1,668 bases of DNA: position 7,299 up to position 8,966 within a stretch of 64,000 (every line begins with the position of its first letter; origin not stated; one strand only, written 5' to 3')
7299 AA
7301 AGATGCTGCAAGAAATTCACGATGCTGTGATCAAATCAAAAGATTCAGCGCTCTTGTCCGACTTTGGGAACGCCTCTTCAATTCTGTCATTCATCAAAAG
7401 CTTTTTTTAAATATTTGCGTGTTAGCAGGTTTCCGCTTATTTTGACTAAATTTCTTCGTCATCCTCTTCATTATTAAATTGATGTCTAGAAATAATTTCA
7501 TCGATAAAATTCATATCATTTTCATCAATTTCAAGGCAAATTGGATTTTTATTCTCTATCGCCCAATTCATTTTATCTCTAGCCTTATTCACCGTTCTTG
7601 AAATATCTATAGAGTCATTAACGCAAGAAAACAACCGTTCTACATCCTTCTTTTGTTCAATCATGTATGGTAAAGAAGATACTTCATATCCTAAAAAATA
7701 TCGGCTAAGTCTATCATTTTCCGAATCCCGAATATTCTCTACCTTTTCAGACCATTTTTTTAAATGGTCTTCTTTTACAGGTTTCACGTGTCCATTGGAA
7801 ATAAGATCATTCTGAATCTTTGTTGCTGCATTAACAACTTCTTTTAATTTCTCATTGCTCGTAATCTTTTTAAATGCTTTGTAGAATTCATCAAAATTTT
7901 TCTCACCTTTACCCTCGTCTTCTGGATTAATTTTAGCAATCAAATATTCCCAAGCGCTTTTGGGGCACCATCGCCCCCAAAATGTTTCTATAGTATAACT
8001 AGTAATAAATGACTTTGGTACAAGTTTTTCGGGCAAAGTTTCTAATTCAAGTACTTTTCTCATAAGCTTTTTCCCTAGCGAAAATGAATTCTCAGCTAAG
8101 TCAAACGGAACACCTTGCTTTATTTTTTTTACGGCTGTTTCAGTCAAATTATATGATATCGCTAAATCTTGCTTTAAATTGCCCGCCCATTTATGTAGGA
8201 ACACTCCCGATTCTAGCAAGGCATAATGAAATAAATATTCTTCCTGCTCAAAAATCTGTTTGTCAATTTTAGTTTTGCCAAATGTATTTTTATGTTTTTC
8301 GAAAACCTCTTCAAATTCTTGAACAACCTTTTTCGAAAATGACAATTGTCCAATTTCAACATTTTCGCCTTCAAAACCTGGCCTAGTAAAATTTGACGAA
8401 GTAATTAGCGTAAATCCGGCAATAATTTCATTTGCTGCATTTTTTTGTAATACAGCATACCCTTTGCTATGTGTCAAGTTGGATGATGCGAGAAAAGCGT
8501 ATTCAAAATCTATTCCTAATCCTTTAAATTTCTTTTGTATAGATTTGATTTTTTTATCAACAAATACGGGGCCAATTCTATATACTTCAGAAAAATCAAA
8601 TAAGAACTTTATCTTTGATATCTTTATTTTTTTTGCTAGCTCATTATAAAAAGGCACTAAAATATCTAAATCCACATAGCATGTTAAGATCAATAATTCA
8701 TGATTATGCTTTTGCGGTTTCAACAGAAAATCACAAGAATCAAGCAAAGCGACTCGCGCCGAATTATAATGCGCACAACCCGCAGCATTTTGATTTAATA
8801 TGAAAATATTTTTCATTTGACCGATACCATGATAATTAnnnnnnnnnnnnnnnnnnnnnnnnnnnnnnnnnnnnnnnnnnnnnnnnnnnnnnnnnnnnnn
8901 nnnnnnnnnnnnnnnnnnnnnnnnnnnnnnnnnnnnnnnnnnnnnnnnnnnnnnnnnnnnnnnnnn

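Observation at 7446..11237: AT-rich four-gene operon between an AbiL-like module and a Type I R-M: candidate undescribed defence system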

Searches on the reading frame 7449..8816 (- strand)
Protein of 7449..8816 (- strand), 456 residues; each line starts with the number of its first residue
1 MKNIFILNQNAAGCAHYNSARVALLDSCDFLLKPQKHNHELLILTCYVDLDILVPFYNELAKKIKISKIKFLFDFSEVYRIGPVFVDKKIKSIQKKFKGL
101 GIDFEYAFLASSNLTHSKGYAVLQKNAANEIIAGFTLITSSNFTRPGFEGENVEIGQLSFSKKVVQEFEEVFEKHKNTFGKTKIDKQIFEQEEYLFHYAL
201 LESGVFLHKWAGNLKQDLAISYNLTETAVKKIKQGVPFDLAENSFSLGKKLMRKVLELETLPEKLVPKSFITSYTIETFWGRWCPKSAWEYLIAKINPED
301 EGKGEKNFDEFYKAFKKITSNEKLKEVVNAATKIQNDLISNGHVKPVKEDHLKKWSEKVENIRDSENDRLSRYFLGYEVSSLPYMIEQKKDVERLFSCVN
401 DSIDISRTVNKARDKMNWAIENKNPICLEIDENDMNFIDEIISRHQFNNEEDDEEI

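Call 5: search_protein_families(library=padloc, proteins=[window:7449-8816:-], max_evalue=0.01)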
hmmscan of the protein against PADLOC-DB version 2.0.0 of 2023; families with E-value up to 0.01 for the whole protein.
window:7449-8816:- (456 aa): 2 families
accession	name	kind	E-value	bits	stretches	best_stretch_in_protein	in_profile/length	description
PDLC02616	DrmC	-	7.4e-05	20.5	1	136-174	177-214/224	DrmC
PDLC02611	DrmC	-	0.00039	18.6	1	133-174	88-128/138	DrmC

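Call 6: search_protein_families(library=pfam, proteins=[window:7449-8816:-], max_evalue=0.1)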
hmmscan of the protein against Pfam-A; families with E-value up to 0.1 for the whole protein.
window:7449-8816:- (456 aa): 1 family
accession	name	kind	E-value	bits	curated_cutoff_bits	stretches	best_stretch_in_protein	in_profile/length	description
PF13091.12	PLDc_2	-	1.1e-05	25.7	27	1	93-175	61-131/132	PLD-like domain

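Call 7: search_protein_families(library=ncbifam, proteins=[window:7449-8816:-], max_evalue=0.1)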
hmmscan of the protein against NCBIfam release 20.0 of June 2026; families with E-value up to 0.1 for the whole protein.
window:7449-8816:- (456 aa): 1 family
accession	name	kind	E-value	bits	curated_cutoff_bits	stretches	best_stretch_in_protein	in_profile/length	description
NF038319.1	DISARM_DrmC_I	equivalog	0.0047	16.5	133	1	136-174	196-233/236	DISARM system phospholipase D-like protein DrmC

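Call 8: search_protein_families(library=phrogs, proteins=[window:7449-8816:-], max_evalue=0.1)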
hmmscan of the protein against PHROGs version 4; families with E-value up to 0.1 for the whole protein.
window:7449-8816:- (456 aa): 2 families
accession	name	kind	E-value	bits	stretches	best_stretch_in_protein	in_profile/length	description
phrog_784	-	unknown function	0.024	15.3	1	309-366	60-118/250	-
phrog_10245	-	unknown function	0.087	14.3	0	341-389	22-69/107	-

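Call 9: find_encoding_contigs(protein=window:7449-8816:-, flank=10000, max_places=10)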
Protein window:7449-8816:- (456 aa): 20 contigs read that carry it; 6 places shown.
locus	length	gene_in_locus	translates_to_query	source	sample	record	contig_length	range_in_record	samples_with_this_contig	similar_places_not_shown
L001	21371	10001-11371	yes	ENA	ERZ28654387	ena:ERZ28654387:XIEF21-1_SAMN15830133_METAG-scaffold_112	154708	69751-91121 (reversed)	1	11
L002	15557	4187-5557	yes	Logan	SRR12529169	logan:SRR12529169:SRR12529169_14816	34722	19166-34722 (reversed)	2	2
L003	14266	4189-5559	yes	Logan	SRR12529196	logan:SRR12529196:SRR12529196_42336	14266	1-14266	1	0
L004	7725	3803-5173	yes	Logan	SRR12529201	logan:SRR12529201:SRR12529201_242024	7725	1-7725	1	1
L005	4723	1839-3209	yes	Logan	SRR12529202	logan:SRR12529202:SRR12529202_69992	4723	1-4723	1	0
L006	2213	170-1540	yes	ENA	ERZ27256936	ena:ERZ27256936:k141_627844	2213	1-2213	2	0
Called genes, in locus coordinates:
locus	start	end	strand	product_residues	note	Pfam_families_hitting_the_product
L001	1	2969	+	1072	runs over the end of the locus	PF04313:HSDR_N, PF04851:ResIII, PF18766:SWI2_SNF2, PF22679:T1R_D3-like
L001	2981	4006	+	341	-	PF02661:Fic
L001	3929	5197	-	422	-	-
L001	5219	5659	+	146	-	PF02384:N6_Mtase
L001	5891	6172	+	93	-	-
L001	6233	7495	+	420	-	PF01420:Methylase_S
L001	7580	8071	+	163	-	-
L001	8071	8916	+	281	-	-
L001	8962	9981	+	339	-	-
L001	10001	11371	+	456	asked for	PF13091:PLDc_2 (faint)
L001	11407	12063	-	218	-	-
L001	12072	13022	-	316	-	PF13707:RloB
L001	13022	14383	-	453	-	PF02463:SMC_N (faint), PF13304:AAA_21, PF13175:AAA_15 (weak)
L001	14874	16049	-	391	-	PF00004:AAA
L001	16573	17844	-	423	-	PF13173:AAA_14, PF13635:DUF4143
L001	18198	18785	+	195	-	-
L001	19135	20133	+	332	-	-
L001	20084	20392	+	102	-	-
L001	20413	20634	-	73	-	-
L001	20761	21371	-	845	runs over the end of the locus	PF25852:DUF6242_C (faint), PF24316:Tli3 (faint), PF02012:BNR (faint), PF15899:BNR_6 (faint), PF13088:BNR_2 (faint), PF15902:Sortilin-Vps10, PF18962:Por_Secre_tail (weak)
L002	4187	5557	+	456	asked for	PF13091:PLDc_2 (faint)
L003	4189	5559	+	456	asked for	PF13091:PLDc_2 (faint)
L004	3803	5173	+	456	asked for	PF13091:PLDc_2 (faint)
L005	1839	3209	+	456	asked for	PF13091:PLDc_2 (faint)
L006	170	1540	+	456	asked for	PF13091:PLDc_2 (faint)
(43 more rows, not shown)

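Call 10: find_homologous_proteins(query=window:7449-8816:-, max_evalue=0.001)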
Query window:7449-8816:- (456 aa): 80 proteins with E <= 0.001 among 8000 candidates.
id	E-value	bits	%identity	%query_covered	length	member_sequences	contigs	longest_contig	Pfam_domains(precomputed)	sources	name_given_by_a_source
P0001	2.8e-291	984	96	100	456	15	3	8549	PF13091.13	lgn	-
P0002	7.2e-284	959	94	100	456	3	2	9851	PF13091.13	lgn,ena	-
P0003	2.0e-217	740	94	78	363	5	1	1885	-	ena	-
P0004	1.1e-154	533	56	97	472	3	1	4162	-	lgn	-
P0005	9.7e-122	425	61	68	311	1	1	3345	PF09565.17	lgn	-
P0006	2.2e-101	358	42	89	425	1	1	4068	-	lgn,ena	-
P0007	7.3e-101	356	42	96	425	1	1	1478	PF09565.17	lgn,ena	-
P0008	1.0e-100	356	42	97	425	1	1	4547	-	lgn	-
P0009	3.2e-100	354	41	96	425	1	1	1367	-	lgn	-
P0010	1.2e-99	352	42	96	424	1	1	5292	PF09565.17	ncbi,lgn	-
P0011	1.9e-98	348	42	89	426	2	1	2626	-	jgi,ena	jgi:hypothetical protein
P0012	2.3e-98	348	41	96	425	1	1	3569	-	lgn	-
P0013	4.4e-98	347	41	95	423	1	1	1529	-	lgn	-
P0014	7.5e-98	346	41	96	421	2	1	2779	-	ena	-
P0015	8.1e-98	346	40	96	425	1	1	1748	-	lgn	-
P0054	3.7e-88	314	37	96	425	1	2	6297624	-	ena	-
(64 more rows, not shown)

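Call 13: find_related_loci(query=A1, collection=genome_contigs, flank=10000)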
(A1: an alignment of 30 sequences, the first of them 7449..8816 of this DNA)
Query A1 (456 aa) in genome_contigs; peptide patterns used: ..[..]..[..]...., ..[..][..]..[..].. (x = any residue, [..] = any of these).
13 stretches matched a pattern; 9 encode a relative of the query (tblastn E <= 1e-3); 8 distinct loci.
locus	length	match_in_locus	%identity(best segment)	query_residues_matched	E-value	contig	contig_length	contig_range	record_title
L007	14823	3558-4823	39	1-441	2e-101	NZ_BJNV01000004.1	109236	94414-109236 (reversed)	Zoogloea ramigera strain NBRC 15342 sequence004, whole genome shotgun sequence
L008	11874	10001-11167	42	33-435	5e-100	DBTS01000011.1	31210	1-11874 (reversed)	MAG TPA_asm: Rhodocyclaceae bacterium UBA1310 UBA1310_contig_3591, whole genome shotgun sequence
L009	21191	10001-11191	36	16-429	7e-84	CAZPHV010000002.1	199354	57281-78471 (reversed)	MAG TPA_asm: uncultured Aquimonas sp. isolate binchicken_co190_244 genome assembly, contig: NODE_95_length_199354_cov_11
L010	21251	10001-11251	41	3-438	3e-103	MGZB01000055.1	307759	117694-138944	MAG: Gammaproteobacteria bacterium RIFOXYD12_FULL_61_37 rifoxyd3_full_scaffold_94, whole genome shotgun sequence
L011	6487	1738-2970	29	1-442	2e-48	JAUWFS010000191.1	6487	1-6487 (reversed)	MAG: Deltaproteobacteria bacterium isolate CSMAG_2222 CSMAG_2222_k141_2310603_length_6487_cov_8.5698, whole genome shotg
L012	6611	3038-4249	28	36-442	9e-48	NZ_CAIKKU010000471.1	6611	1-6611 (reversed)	MAG: uncultured Thiodictyon sp. isolate Loclat_bin-12166, whole genome shotgun sequence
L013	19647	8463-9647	29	35-434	3e-46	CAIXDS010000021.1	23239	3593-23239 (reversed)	MAG: uncultured Acetobacteraceae bacterium isolate B12_bin-0097 genome assembly, contig: bin-0097:021/410, whole genome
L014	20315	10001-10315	40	33-139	5e-20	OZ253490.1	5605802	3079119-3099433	MAG: Alphaproteobacteria bacterium isolate 903b7664-a1a7-4c44-9fb1-b1fc7b96e1ef genome assembly, chromosome: 1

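Call 14: search_solved_structures(query=A1, max_evalue=1, show_alignments=2)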
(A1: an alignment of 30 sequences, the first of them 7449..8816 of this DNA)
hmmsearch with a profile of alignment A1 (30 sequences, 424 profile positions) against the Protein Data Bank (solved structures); distinct sequences matched with E-value up to 1: 0.

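Call 30: find_encoding_contigs(protein=P0004, flank=8000, max_places=3)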
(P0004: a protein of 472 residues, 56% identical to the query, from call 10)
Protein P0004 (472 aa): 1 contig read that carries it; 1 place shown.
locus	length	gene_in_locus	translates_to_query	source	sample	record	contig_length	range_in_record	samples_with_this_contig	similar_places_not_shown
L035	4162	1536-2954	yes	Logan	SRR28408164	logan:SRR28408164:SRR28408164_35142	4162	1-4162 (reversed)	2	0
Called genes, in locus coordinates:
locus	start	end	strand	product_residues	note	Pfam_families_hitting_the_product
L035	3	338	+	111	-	?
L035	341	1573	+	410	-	PF13676:TIR_2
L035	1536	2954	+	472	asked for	-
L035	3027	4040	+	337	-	PF18755:RAMA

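Call 62: search_protein_families(library=pfam, proteins=[L007:395-2500:-, L007:2858-3298:+, L007:5100-5852:+, L009:6192-7250:+, L009:7250-8194:+, L009:8197-9663:+, L009:11357-12055:-, L010:8315-9310:+, L010:9421-9822:+, L010:11484-13727:-], max_evalue=0.001)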
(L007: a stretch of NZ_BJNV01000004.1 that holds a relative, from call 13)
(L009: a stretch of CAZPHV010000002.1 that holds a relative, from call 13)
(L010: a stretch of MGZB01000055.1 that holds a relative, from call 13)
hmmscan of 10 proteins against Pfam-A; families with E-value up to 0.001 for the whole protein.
L007:395-2500:- (701 aa): 0 families

L007:2858-3298:+ (147 aa): 0 families

L007:5100-5852:+ (251 aa): 0 families

L009:6192-7250:+ (353 aa): 2 families
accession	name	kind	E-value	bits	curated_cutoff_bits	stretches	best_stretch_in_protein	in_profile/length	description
PF13280.12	WYL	-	1.5e-12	47.8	21.8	1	169-234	5-70/70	WYL domain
PF25583.1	WCX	-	0.00052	20.7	23.9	0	264-323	3-55/76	WCX domain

L009:7250-8194:+ (315 aa): 0 families

L009:8197-9663:+ (489 aa): 1 family
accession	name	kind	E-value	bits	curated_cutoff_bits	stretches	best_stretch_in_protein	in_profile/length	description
PF11074.14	DUF2779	-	5.2e-39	133.8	23.3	1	300-424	1-126/126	Domain of unknown function(DUF2779)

L009:11357-12055:- (233 aa): 2 families
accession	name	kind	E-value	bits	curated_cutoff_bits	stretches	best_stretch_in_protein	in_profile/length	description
PF01863.23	YgjP-like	-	9.8e-56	189.5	26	1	23-228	2-206/207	YgjP-like, metallopeptidase domain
PF10263.15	SprT-like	-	1.3e-09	38.3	25.6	1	151-226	20-95/108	SprT-like family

L010:8315-9310:+ (332 aa): 2 families
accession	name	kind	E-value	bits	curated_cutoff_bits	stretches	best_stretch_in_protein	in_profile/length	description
PF25583.1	WCX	-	6.5e-14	52.5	23.9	1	252-328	3-76/76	WCX domain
PF13280.12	WYL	-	1.2e-13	51.3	21.8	1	155-220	4-69/70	WYL domain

L010:9421-9822:+ (134 aa): 0 families

L010:11484-13727:- (748 aa): 24 families
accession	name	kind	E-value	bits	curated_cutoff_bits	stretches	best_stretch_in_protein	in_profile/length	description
PF00004.35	AAA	-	1.3e-42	145.8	21.2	2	542-663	2-130/131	ATPase family associated with various cellular activities (AAA)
PF13191.12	AAA_16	-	7.3e-12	46.5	32.6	1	276-320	9-51/167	AAA ATPase domain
PF07728.20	AAA_5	-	1.4e-11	45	22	1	541-606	2-76/139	AAA domain (dynein-related subfamily)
PF13401.12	AAA_22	-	2.8e-10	41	27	0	295-329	7-44/130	AAA domain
PF00910.28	RNA_helicase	-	1.4e-08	35.6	21.5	0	542-574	2-34/105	RNA helicase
PF07724.20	AAA_2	-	3.7e-08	34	27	0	536-610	1-89/166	AAA domain (Cdc48 subfamily)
PF05496.18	RuvB_N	-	1.2e-07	32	27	0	534-605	29-93/159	Holliday junction DNA helicase RuvB P-loop domain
PF13479.12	AAA_24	-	4.7e-07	30.3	27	0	540-572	4-32/195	AAA domain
PF13238.12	AAA_18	-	5.7e-07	30.5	29.4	0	544-606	4-64/128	AAA domain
PF20720.3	nSTAND3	-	9.2e-07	29.1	27.2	0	544-562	23-41/155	Novel STAND NTPase 3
PF14532.12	Sigma54_activ_2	-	1.1e-06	29.4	25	1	291-380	19-95/138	Sigma-54 interaction domain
PF13521.12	AAA_28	-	1.9e-06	28.6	27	0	541-567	2-28/164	AAA domain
PF02367.23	TsaE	-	2.1e-05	24.9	26.6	0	281-320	12-48/128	Threonylcarbamoyl adenosine biosynthesis protein TsaE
PF13207.12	AAA_17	-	2.5e-05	25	27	0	544-624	1-79/136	AAA domain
PF05729.18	NACHT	-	2.6e-05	24.5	26.7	0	542-564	4-26/167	NACHT domain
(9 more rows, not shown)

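Call 69: search_protein_families(library=pfam, alignment_id=A1, max_evalue=0.01)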
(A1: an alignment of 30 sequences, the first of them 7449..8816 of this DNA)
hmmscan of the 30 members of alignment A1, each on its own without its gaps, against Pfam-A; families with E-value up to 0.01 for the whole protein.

A. member 1, window:7449-8816:- (456 aa): 1 family
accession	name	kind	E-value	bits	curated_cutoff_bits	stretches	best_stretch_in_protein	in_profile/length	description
PF13091.12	PLDc_2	-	1.1e-05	25.7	27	1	93-175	61-131/132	PLD-like domain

B. families by the number of members that match (of 30 scanned): 4 families
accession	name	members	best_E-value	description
PF13091.12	PLDc_2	23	4.9e-06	PLD-like domain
PF09565.16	RE_NgoFVII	19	2.4e-05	NgoFVII restriction endonuclease N-terminal PLD domain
PF11890.14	DUF3410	1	0.0028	Domain of unknown function (DUF3410)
PF14702.12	hGDE_central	1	0.0033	Central domain of human glycogen debranching enzyme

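Call 80: search_dna_similar(query=window:7449-8816:-, collection=plasmids, mode=protein, max_evalue=0.00001, max_rows=20)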
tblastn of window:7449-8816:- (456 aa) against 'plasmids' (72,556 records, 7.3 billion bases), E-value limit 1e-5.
No match.

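Call 90: find_encoding_contigs(protein=P0054, flank=8000, max_places=2)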
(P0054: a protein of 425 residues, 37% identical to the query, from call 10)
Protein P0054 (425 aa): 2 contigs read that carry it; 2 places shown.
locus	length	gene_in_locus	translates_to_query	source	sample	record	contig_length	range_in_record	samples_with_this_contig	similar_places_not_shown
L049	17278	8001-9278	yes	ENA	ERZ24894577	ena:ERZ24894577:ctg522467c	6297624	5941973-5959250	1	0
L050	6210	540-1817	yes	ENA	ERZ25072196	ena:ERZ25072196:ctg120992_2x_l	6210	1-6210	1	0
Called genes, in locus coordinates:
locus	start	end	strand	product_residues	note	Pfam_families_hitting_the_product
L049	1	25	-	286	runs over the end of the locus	PF01145:Band_7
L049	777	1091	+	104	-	-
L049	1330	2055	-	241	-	-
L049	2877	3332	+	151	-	-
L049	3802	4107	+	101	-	PF01609:DDE_Tnp_1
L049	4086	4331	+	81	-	PF01609:DDE_Tnp_1 (weak)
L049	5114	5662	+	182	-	-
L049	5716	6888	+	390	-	-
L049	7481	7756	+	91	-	PF00216:Bac_DNA_binding, PF18291:HU-HIG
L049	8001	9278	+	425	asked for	-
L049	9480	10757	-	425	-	PF13356:Arm-DNA-bind_3, PF00589:Phage_integrase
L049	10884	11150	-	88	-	PF00436:SSB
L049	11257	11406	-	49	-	-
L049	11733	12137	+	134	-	-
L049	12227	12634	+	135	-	-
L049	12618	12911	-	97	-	-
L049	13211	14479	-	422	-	-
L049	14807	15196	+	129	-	PF06296:RelE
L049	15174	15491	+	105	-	PF01381:HTH_3 (weak)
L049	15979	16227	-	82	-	-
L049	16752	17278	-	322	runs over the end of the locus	PF22022:Phage_int_M, PF00589:Phage_integrase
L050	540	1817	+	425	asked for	-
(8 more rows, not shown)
